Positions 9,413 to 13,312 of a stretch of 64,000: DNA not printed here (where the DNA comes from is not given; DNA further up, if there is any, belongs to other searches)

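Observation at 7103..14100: Giant SprA-like outer-membrane beta-barrel gene with its stop overlapping the start of a glutaminyl-cyclase lipoprotein gene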

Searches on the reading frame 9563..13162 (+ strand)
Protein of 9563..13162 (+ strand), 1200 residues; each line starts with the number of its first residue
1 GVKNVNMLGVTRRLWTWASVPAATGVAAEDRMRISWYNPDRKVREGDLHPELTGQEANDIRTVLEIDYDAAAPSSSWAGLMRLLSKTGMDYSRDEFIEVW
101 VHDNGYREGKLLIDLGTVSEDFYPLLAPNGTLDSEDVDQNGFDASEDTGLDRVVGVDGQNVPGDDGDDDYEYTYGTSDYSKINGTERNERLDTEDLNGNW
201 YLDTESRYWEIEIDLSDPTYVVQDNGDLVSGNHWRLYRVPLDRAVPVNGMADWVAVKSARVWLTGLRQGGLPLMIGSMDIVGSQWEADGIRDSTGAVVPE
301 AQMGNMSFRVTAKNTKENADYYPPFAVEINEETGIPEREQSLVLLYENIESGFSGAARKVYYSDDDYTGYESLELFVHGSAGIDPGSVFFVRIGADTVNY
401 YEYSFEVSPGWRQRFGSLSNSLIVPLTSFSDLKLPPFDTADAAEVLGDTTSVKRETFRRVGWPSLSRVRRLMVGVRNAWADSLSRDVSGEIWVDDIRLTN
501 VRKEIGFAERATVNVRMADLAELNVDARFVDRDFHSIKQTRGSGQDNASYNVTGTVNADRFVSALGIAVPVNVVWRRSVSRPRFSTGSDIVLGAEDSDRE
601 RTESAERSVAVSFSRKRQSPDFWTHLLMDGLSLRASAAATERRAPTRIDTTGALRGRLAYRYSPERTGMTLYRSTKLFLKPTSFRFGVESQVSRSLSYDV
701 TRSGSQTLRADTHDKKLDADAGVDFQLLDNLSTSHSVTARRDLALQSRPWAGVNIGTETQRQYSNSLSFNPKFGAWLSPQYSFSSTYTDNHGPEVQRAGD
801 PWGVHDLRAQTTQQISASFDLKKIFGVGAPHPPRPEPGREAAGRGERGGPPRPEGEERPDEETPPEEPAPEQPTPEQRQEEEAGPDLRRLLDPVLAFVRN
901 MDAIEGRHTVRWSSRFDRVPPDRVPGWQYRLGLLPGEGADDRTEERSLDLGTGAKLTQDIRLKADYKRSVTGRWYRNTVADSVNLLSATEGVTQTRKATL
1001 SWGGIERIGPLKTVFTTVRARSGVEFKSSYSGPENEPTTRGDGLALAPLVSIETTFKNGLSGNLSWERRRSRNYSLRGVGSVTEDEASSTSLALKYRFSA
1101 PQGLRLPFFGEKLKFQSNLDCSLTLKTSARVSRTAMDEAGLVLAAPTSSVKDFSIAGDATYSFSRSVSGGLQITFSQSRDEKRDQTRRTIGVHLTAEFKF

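Call 56: search_solved_structures(query=A2, max_evalue=0.001)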
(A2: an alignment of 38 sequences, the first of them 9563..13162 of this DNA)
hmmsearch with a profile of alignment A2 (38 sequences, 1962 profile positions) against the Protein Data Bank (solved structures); distinct sequences matched with E-value up to 0.001: 2.
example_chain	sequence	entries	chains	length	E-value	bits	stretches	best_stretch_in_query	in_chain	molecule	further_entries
6h3i_A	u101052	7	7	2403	0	1200.5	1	87-1962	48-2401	Protein involved in gliding motility SprA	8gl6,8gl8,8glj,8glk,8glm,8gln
6h3j_A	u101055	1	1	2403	0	1199.8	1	87-1962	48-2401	Protein involved in gliding motility SprA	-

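Call 63: predict_structure(alignment_id=A2)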
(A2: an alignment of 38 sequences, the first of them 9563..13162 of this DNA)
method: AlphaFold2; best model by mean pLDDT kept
length: 1200 residues; sequences in the alignment: 38
mean_pLDDT: 79.0   pTM: 0.53
mean pLDDT of the five models: 79.0, 78.0, 77.4, 74.8, 73.9
residues with pLDDT >= 90: 413; 70-90: 531; 50-70: 113; < 50: 143
segments of 3 or more residues with pLDDT < 50: 123-176, 178-193, 332-335, 828-888
pLDDT, mean of each block of 10 residues (from residue 1): 75 76 73 80 81 67 83 70 78 86 88 84 41 38 40 38 41 46 41 51 75 90 85 90 86 84 81 90 81 85 86 76 71 60 91 90 83 90 90 90 92 75 89 88 86 89 90 90 81 86 80 85 92 78 87 85 74 94 84 86 94 82 84 93 92 94 86 83 92 93 85 91 92 94 65 77 95 85 96 82 90 94 63 35 31 34 34 32 43 72 92 93 90 88 95 85 95 77 67 94 79 85 95 80 92 88 94 72 92 84 52 63 94 80 82 92 74 92 82 77
secondary structure, 60 per line:
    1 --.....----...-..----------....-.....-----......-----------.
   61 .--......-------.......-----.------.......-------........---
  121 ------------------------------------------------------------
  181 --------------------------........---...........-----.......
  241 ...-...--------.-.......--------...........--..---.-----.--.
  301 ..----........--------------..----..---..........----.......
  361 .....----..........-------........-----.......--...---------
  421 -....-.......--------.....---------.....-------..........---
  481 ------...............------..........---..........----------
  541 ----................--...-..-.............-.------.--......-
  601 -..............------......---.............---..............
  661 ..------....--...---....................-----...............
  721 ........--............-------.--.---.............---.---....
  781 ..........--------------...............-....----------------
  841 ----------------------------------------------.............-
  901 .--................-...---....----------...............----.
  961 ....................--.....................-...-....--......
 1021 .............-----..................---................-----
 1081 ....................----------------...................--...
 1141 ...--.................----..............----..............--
elements in order (helices of 4 or more, strands of 3 or more residues): E3-7 E33-37 H45-48 E64-69 E77-83 E96-102 E110-117 E207-214 E221-224 H225-228 E234-240 E245-247 E258-264 E273-283 E307-314 E340-349 E354-365 E370-379 E387-394 E400-406 E409-411 E422-425 H427-433 E442-446 E456-460 E468-477 E487-501 E508-517 E521-530 E545-557 E570-582 H594-599 E602-615 H622-627 E631-643 E647-662 E669-672 E675-677 E681-700 E706-728 E731-742 E757-769 E777-790 E805-819 H821-824 H887-899 E904-919 H927-930 E941-955 E960-980 E983-1003 H1009-1012 E1015-1033 E1039-1056 E1060-1075 E1081-1100 E1117-1135 H1138-1143 E1146-1162 E1167-1180 E1185-1198

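Call 69: fold_search(model_id=the predicted structure, library=pdb)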
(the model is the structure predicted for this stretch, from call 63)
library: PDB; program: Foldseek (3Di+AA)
matches with E <= 10: 736; with E <= 0.001: 21
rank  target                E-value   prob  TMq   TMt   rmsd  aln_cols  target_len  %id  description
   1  8gl8_A                8.1e-52  1.00  0.48  0.28  14.8      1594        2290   14  The Type 9 Secretion System Extended Translocon - SprA-PorV-PPI-RemZ-SkpA-SprE complex (released 2024-01-31)
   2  8gl6_A                7.7e-50  1.00  0.48  0.29  15.0      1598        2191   15  The Type 9 Secretion System in vitro assembled, RemA-CTD substrate bound complex (released 2024-01-31)
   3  6h3i_A                2.8e-44  1.00  0.47  0.29  14.6      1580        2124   15  Structural snapshots of the Type 9 protein translocon (released 2018-11-07)
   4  6h3j_A                6.1e-42  1.00  0.48  0.32  14.7      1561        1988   15  Structural snapshots of the Type 9 protein translocon Plug-complex (released 2018-11-07)
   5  6r2q_B                6.3e-06  1.00  0.25  0.41  15.4       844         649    9  Structure of the Mtr complex (released 2020-04-22)
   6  7zgx_A                3.2e-05  1.00  0.20  0.23  24.3      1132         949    8  S-layer Deinoxanthin Binding Complex, C1 symmetry (released 2022-07-13)
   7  8agd_A                3.5e-05  1.00  0.21  0.22  23.6      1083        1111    8  Full SDBC and SOD assembly (released 2023-04-12)
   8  1nqg                  8.0e-05  1.00  0.16  0.28  15.8       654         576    9  OUTER MEMBRANE COBALAMIN TRANSPORTER (BTUB) FROM E. COLI, WITH BOUND CALCIUM (released 2003-04-29)
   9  8ae1_A                9.7e-05  0.99  0.19  0.22  24.6      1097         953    8  Structure of trimeric SlpA outer membrane protein (released 2022-11-30)
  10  1ujw_A                1.2e-04  1.00  0.16  0.28  26.4       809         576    9  Structure of the complex between BtuB and Colicin E3 Receptor binding domain (released 2003-11-25)
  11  9gbc_A                1.2e-04  1.00  0.17  0.27  20.8       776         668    7  Bacteroides thetaiotaomicron siderophore transporter XusA in complex with surface-exposed lipoprotein XusB (released 2025-08-06)
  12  8p97_A                1.3e-04  1.00  0.18  0.30  13.6       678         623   10  BtuB3G3 bound to cyanocobalamin with disordered EL8 (released 2023-08-16)
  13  3rgm                  2.4e-04  1.00  0.15  0.28  18.9       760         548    9  Crystal structure of spin-labeled BtuB T156R1 (released 2011-10-26)
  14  1nqe                  2.7e-04  1.00  0.16  0.31  17.5       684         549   10  OUTER MEMBRANE COBALAMIN TRANSPORTER (BTUB) FROM E. COLI (released 2003-04-29)
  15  9a3c_MODEL_1_A        3.4e-04  0.99  0.14  0.21  31.3       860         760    7  Model of E. coli Fiu by in-cell photo-crosslinking MS and deep learning (released 2023-02-24)
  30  6zlu_B                2.8e-03  0.90  0.16  0.22  27.0       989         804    6  Closed-closed state of the Bt1762-Bt1763 levan transport system (released 2020-11-11)
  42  6z9a_B                6.3e-03  0.69  0.16  0.20  29.6      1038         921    6  Fructo-oligosaccharide transporter BT 1762-63 (released 2020-11-18)
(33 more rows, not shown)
